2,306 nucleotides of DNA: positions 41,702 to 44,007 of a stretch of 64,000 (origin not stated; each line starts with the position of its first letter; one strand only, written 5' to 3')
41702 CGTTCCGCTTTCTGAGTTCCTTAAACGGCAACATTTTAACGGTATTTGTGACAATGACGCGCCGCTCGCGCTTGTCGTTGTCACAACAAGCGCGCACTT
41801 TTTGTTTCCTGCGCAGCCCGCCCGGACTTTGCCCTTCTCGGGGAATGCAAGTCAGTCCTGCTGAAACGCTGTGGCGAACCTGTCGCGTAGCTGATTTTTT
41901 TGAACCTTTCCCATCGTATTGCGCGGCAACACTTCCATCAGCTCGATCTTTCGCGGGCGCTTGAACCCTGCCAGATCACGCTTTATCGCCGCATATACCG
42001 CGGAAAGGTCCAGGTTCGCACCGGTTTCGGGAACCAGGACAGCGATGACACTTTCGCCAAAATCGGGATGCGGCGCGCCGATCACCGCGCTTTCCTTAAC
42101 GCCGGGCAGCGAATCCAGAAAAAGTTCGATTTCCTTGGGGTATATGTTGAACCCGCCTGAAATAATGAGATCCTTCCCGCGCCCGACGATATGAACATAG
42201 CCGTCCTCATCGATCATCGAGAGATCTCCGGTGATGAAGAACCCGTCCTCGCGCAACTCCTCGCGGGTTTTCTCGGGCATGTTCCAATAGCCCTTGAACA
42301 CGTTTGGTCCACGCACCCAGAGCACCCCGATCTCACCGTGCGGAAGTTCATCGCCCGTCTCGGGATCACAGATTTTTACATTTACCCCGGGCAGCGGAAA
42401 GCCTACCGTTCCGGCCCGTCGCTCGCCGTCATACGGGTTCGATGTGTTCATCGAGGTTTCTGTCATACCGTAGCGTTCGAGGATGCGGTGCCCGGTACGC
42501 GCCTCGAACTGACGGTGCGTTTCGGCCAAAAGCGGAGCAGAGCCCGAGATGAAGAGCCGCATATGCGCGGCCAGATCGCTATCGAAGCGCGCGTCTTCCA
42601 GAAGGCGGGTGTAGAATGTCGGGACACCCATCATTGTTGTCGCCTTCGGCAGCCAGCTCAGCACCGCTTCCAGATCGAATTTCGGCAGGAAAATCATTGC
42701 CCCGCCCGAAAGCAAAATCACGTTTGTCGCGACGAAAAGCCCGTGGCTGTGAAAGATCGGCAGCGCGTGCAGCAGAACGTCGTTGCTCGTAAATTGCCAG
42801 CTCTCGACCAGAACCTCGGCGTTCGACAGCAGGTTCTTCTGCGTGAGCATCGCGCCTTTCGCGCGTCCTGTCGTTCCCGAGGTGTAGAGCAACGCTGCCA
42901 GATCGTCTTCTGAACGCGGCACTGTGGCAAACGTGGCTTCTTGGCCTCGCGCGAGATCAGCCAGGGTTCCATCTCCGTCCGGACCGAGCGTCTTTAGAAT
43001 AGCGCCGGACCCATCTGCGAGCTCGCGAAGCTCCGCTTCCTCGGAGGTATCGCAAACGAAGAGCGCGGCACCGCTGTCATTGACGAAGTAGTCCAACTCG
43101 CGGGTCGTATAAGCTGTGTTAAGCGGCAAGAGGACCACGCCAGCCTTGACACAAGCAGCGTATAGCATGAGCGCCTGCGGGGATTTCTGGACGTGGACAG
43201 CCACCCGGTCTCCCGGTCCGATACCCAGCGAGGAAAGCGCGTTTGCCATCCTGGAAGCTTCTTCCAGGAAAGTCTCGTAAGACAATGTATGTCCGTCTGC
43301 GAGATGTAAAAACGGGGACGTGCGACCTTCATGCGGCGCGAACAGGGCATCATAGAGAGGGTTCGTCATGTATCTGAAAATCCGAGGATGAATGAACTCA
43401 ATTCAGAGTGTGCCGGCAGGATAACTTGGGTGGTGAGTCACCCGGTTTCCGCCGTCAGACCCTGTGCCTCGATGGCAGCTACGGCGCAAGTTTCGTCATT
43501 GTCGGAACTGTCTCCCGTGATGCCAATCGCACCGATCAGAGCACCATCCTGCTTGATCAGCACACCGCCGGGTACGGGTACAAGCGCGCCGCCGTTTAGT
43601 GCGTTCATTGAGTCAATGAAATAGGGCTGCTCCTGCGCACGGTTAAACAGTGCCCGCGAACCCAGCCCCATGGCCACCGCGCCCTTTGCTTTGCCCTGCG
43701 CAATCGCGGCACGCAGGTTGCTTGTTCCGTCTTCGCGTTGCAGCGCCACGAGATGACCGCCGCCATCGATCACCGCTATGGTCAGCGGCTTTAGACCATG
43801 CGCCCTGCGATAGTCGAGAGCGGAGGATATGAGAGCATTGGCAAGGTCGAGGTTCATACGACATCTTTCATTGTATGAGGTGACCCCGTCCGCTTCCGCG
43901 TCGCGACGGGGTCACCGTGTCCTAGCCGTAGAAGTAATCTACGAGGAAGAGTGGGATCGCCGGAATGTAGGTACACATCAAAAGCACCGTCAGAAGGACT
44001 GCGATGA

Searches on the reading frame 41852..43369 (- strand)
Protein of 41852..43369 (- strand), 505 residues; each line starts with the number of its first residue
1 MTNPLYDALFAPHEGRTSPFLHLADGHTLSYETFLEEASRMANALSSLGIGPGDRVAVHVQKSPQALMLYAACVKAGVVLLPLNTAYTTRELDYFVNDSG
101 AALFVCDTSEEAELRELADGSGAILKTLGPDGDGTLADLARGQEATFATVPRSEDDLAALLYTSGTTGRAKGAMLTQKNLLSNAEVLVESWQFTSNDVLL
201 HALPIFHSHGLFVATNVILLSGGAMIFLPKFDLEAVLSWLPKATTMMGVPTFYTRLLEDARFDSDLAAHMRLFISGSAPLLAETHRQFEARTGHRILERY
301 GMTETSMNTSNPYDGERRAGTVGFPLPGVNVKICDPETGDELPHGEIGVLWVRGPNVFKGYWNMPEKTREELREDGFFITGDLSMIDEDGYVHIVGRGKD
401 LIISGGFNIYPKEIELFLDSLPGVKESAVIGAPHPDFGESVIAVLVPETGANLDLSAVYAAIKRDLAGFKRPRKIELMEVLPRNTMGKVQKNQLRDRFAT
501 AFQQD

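Call 15: search_protein_families(library=pfam, proteins=[window:41852-43369:-], max_evalue=0.01)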
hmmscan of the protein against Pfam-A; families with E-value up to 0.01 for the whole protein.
window:41852-43369:- (505 aa): 2 families
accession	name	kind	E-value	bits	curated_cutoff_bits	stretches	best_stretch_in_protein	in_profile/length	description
PF00501.34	AMP-binding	-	7.6e-92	308.5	29.9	1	24-362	17-384/384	AMP-binding enzyme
PF13193.12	AMP-binding_C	-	3.5e-12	47.5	24.5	1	413-488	1-76/76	AMP-binding enzyme C-terminal domain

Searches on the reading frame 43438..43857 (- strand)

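Call 15: search_protein_families(library=pfam, proteins=[window:43438-43857:-], max_evalue=0.01)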
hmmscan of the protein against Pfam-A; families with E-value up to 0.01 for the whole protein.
window:43438-43857:- (139 aa): 1 family
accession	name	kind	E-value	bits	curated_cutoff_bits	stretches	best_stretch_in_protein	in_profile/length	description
PF03928.20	HbpS-like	-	4.8e-32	111.1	25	1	2-130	2-128/128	Haem degrading protein HbpS-like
